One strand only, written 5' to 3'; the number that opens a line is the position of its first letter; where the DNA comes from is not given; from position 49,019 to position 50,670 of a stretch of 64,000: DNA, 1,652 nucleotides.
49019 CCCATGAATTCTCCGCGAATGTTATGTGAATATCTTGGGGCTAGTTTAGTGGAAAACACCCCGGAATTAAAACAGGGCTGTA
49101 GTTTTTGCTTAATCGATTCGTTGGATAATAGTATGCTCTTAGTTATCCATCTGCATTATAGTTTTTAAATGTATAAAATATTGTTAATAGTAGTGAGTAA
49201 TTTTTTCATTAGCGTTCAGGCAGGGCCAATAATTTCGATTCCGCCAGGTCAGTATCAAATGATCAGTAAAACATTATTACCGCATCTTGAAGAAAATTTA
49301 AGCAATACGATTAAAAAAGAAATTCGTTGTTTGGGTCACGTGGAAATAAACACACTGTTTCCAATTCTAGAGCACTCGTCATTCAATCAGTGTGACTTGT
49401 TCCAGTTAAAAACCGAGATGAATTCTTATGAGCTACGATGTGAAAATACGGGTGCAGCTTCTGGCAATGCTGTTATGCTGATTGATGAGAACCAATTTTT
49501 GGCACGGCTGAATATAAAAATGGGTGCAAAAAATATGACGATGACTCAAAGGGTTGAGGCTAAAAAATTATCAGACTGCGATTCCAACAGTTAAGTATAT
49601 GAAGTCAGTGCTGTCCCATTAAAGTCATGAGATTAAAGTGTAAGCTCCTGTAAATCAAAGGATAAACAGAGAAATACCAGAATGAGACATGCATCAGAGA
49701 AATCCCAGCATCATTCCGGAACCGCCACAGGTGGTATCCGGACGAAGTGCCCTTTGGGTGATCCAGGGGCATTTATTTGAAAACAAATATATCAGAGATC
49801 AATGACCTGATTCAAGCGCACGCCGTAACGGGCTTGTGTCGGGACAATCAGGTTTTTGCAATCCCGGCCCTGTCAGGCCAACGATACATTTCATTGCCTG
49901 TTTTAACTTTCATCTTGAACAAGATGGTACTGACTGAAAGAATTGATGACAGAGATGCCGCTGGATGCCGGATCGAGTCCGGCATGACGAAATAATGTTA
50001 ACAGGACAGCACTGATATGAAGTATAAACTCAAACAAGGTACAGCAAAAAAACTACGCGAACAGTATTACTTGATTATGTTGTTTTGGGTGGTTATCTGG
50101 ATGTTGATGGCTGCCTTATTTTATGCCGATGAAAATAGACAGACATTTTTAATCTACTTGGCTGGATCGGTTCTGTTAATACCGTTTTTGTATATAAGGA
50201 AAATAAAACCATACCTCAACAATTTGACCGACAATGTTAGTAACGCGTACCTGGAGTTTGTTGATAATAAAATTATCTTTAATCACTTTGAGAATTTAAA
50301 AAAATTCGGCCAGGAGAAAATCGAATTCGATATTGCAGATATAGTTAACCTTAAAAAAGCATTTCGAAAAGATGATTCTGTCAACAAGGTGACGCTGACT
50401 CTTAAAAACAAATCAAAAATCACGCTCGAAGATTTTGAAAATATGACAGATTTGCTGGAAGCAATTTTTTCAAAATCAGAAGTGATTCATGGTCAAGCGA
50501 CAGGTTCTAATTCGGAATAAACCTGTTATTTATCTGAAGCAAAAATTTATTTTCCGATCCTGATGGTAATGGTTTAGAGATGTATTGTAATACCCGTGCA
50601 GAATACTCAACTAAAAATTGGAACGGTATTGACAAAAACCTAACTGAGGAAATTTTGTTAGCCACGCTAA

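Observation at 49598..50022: MITE insertion that duplicated a start codon and split a tight two-gene operon; its terminal repeat resembles that of the resident IS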

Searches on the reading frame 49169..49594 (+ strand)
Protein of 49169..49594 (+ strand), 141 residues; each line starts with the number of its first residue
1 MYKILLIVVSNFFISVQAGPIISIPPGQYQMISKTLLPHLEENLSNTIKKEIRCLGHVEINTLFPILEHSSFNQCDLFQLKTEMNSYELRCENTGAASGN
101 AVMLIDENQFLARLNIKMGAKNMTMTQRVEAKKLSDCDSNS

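Call 12: find_encoding_contigs(protein=window:49169-49594:+, flank=3000, max_places=10)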
Protein window:49169-49594:+ (141 aa): no gene with exactly this product is on record in the collection.

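Call 37: search_protein_families(library=pfam, proteins=[window:49169-49594:+], max_evalue=0.01)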
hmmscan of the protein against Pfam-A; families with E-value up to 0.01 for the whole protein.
window:49169-49594:+ (141 aa): 1 family
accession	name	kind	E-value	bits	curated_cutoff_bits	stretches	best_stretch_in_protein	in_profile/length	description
PF12276.13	DUF3617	-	0.0013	20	24.5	1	26-137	3-106/106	Protein of unknown function (DUF3617)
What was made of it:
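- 49169..49594 (+): 141-aa gene: upstream partner with a signal-peptide-like N-terminus and a weak, sub-threshold DUF3617 match; stop TAA at 49592-49594. Pfam DUF3617 at E = 0.0013, below the curated cut-off (call 37).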

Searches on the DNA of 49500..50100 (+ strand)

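Call 8: search_dna_similar(query=window:49605-50015:+, collection=plasmids, mode=distant)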
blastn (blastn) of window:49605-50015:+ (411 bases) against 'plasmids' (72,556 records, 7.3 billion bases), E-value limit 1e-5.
No match.
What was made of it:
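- Tried and rejected: Plasmid collection with the 411 bp: no match (call 8).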

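Call 86: search_rna_families(source=window, start=49500, end=50100, threshold=evalue, max_evalue=1)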
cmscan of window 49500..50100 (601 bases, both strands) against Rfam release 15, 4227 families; matches with E-value up to 1: 3.
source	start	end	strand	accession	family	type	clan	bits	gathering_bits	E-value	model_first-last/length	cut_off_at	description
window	49722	49813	-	RF00483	IRES_IGF2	Cis-reg; IRES;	-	26.3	70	0.0014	1-121/121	no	Insulin-like growth factor II IRES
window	49716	49773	+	RF01763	Guanidine-III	Cis-reg; riboswitch;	-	17.6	36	0.29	1-67/67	no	Guanidine-III riboswitch aptamer (yKKC-III)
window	49965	50054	+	RF00441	snoZ242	Gene; snRNA; snoRNA; CD-box;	-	14.3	90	0.64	80-186/198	no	Small nucleolar RNA Z242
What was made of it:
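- Tried and rejected: Only far sub-threshold noise in the element (call 86).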

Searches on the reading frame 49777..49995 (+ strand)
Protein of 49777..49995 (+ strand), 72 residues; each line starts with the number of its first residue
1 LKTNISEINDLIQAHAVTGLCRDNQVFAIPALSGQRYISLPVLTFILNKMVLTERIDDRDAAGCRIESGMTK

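Call 37: search_protein_families(library=pfam, proteins=[window:49777-49995:+], max_evalue=0.01)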
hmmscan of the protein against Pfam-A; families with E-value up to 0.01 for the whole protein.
window:49777-49995:+ (72 aa): 0 families

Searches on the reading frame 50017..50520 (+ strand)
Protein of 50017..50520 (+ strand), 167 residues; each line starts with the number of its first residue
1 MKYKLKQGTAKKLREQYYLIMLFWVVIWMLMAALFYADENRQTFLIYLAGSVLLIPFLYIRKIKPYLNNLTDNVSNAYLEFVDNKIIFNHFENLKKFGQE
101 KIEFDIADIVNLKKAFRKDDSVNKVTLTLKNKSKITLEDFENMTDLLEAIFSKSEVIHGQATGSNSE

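Call 11: find_encoding_contigs(protein=window:50017-50520:+, flank=3000, max_places=10)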
Protein window:50017-50520:+ (167 aa): no gene with exactly this product is on record in the collection.

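Call 14: find_homologous_proteins(query=window:50017-50520:+)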
Query window:50017-50520:+ (167 aa): 11 proteins with E <= 0.001 among 85 candidates.
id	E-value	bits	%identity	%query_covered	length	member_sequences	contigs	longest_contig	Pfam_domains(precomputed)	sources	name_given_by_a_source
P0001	4.4e-102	357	100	100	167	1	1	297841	-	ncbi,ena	-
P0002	1.5e-71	257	75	96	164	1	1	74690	-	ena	-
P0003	1.5e-68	248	70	96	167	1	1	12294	-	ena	-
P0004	5.0e-66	239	66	97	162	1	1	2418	-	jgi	-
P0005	3.3e-65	237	70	93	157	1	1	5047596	-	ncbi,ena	-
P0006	1.5e-64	235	67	96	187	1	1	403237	-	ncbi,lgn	-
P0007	8.3e-63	229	66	94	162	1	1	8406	-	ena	-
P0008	1.7e-62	228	67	94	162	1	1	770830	-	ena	-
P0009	3.3e-60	221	58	100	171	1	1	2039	-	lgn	-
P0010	7.5e-49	184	55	100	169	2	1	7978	-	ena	-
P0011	1.4e-45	173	55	95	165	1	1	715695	-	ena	-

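Call 15: find_encoding_contigs(protein=P0001, flank=10000, max_places=5)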
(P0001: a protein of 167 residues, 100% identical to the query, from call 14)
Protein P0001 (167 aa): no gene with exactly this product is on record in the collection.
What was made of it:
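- Tried and rejected: Look-ups of the window's own proteins, to reach more of the genome: not on record (calls 11, 12, 15).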

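Call 16: find_encoding_contigs(protein=P0002, flank=5000, max_places=5)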
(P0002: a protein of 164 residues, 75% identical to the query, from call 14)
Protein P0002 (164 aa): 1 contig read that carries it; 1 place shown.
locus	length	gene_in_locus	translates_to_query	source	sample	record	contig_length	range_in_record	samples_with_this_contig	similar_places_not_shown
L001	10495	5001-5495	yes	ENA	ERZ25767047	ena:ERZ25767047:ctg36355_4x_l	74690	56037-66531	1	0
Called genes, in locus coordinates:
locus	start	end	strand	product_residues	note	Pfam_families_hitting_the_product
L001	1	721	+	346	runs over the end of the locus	PF03773:ArsP_1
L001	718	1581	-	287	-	PF00892:EamA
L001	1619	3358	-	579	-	PF00180:Iso_dh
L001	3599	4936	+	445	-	-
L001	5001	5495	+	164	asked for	-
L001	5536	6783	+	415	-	PF00890:FAD_binding_2 (weak), PF01266:DAO (faint), PF03486:HI0933_like, PF22780:HI0933_like_1st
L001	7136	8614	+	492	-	-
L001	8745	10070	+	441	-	PF02353:CMAS, PF13489:Methyltransf_23, PF13847:Methyltransf_31, PF08241:Methyltransf_11, PF08242:Methyltransf_12, PF13649:Methyltransf_25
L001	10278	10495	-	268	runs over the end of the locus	PF01435:Peptidase_M48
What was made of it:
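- The closest relative of the 167-aa protein is 75% identical and has a different upstream gene (calls 14, 16).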

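Call 17: find_encoding_contigs(protein=P0005, flank=5000, max_places=5)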
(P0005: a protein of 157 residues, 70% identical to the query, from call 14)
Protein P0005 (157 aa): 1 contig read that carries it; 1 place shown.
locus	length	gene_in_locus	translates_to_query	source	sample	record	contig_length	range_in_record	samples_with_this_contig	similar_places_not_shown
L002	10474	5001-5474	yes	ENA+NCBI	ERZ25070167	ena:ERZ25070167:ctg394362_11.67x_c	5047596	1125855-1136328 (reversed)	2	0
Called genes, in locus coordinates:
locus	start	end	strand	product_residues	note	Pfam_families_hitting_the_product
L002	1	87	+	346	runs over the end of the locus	PF03773:ArsP_1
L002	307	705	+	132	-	-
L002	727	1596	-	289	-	PF00892:EamA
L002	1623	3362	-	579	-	PF00180:Iso_dh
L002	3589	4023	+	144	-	-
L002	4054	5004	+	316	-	-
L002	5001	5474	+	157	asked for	-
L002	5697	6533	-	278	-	PF00582:Usp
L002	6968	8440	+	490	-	-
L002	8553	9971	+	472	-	PF05598:DUF772, PF01609:DDE_Tnp_1, PF13751:DDE_Tnp_1_6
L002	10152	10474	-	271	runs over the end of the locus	PF01435:Peptidase_M48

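Call 21: list_cluster_members(proteins=[P0001, P0005, P0006, P0002])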
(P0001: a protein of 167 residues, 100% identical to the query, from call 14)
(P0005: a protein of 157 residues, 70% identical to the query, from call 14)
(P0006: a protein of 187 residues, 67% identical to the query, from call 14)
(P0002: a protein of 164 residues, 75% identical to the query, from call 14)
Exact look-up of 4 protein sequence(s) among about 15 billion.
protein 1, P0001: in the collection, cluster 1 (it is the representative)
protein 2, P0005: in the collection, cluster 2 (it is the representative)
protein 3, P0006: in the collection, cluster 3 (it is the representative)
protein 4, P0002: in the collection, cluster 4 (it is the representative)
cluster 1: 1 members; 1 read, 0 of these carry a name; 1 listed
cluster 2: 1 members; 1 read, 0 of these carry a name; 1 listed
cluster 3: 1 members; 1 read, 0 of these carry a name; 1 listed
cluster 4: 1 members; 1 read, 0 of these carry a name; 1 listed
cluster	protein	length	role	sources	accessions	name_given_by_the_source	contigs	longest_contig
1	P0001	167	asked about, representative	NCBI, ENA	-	-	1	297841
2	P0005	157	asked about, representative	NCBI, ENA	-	-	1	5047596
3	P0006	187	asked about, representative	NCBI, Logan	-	-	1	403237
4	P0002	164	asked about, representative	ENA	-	-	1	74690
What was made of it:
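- Tried and rejected: Cluster look-up gave no names or accessions (call 21).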

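Call 37: search_protein_families(library=pfam, proteins=[window:50017-50520:+], max_evalue=0.01)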
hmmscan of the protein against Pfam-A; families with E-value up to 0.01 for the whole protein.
window:50017-50520:+ (167 aa): 0 families

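Call 50: find_encoding_contigs(protein=P0003, flank=4000, max_places=3)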
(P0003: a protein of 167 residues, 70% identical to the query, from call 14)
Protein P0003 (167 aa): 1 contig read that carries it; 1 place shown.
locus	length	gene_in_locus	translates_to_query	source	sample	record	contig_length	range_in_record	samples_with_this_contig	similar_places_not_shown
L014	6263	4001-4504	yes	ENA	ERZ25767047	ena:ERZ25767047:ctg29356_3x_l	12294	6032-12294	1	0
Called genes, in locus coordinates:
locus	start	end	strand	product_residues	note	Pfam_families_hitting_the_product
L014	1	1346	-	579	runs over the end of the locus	PF00180:Iso_dh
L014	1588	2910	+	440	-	-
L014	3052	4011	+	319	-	-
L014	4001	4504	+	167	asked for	-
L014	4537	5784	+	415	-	PF00890:FAD_binding_2 (weak), PF01266:DAO (faint), PF03486:HI0933_like, PF07992:Pyr_redox_2 (weak), PF12831:FAD_oxidored (weak), PF13738:Pyr_redox_3 (faint), PF22780:HI0933_like_1st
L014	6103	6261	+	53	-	?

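Call 51: find_encoding_contigs(protein=P0006, flank=4000, max_places=3)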
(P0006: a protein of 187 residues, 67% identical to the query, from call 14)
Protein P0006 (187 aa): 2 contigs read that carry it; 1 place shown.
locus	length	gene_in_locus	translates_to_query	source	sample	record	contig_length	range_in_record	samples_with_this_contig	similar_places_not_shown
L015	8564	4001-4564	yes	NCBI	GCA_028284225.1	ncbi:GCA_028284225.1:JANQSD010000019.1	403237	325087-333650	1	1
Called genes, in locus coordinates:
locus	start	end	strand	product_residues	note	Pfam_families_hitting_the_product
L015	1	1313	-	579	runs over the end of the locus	PF00180:Iso_dh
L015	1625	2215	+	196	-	-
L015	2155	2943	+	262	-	-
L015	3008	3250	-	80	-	PF19883:DUF6356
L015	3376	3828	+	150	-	PF13404:HTH_AsnC-type, PF13412:HTH_24, PF08279:HTH_11 (faint), PF01037:AsnC_trans_reg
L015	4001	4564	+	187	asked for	-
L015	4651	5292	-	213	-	PF03567:Sulfotransfer_2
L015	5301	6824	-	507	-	PF00884:Sulfatase, PF01663:Phosphodiest (weak), PF14707:Sulfatase_C (faint), PF16347:SGSH_C, PF12411:Choline_sulf_C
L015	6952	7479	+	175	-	PF02525:Flavodoxin_2, PF03358:FMN_red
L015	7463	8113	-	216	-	PF01323:DSBA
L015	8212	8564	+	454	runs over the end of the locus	PF13638:PIN_4, PF02562:PhoH, PF13604:AAA_30, PF13245:AAA_19, PF13401:AAA_22 (weak)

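Call 52: find_encoding_contigs(protein=P0008, flank=4000, max_places=3)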
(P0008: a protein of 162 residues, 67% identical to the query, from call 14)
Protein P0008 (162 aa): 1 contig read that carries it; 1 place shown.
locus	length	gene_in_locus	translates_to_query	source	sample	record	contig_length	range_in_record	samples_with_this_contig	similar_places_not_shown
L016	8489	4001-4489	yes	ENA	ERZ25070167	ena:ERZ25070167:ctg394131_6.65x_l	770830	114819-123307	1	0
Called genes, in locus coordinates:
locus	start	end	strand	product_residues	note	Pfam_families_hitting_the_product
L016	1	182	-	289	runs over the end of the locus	PF00892:EamA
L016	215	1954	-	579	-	PF00180:Iso_dh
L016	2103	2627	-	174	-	PF13612:DDE_Tnp_1_3 (weak), PF01609:DDE_Tnp_1 (weak)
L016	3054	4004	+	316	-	-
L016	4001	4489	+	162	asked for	-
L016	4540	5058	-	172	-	PF03567:Sulfotransfer_2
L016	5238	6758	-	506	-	PF00884:Sulfatase, PF01663:Phosphodiest, PF16347:SGSH_C, PF12411:Choline_sulf_C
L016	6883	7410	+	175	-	PF02525:Flavodoxin_2, PF03358:FMN_red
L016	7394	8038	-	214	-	PF01323:DSBA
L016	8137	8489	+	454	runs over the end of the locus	PF13638:PIN_4, PF02562:PhoH, PF13604:AAA_30, PF13245:AAA_19, PF13401:AAA_22 (weak)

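Call 81: find_encoding_contigs(protein=P0011, flank=3000, max_places=2)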
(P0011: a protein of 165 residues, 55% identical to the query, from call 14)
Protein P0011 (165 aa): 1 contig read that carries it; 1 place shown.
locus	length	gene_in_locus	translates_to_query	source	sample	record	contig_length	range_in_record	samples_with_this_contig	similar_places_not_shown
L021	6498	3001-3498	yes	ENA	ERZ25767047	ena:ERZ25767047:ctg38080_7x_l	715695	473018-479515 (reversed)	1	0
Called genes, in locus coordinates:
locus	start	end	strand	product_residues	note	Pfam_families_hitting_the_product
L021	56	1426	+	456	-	-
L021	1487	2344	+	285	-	PF25021:TEN_NHL (faint), PF10282:Lactonase (faint), PF08450:SGL (faint), PF01436:NHL (weak)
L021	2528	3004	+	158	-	-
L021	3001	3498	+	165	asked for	-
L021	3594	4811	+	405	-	PF02225:PA (weak), PF16254:DUF4910, PF04389:Peptidase_M28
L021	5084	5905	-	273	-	PF01435:Peptidase_M48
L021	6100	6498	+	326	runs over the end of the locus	PF00080:Sod_Cu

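Call 82: find_encoding_contigs(protein=P0010, flank=3000, max_places=2)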
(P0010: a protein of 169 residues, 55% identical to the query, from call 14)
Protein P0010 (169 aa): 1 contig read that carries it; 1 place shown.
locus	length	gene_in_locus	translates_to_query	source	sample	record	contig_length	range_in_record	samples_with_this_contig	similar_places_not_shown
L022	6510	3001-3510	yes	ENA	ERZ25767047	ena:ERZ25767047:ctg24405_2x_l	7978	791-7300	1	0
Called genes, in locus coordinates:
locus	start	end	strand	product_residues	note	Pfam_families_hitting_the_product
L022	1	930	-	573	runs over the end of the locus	?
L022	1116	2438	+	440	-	-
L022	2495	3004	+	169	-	-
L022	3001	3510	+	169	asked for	-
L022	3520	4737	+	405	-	PF02225:PA (weak), PF16254:DUF4910, PF04389:Peptidase_M28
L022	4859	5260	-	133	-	-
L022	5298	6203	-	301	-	PF13483:Lactamase_B_3, PF12706:Lactamase_B_2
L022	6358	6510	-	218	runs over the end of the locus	PF01370:Epimerase, PF07993:NAD_binding_4 (weak), PF13460:NAD_binding_10 (weak)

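Call 83: find_encoding_contigs(protein=P0004, flank=3000, max_places=2)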
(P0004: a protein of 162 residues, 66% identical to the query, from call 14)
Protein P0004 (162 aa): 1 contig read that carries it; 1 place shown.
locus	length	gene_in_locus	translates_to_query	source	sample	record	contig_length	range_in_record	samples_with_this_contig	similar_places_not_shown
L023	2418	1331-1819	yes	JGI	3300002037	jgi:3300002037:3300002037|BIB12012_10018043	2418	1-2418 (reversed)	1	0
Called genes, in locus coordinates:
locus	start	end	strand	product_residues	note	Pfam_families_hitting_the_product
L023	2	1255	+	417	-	?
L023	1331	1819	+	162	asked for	-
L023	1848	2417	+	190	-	?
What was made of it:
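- In 6 of the 8 relatives whose context I examined, the gene just upstream of the 167-aa homologue is not the 141-aa homologue (calls 16, 17, 50-52, 83).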
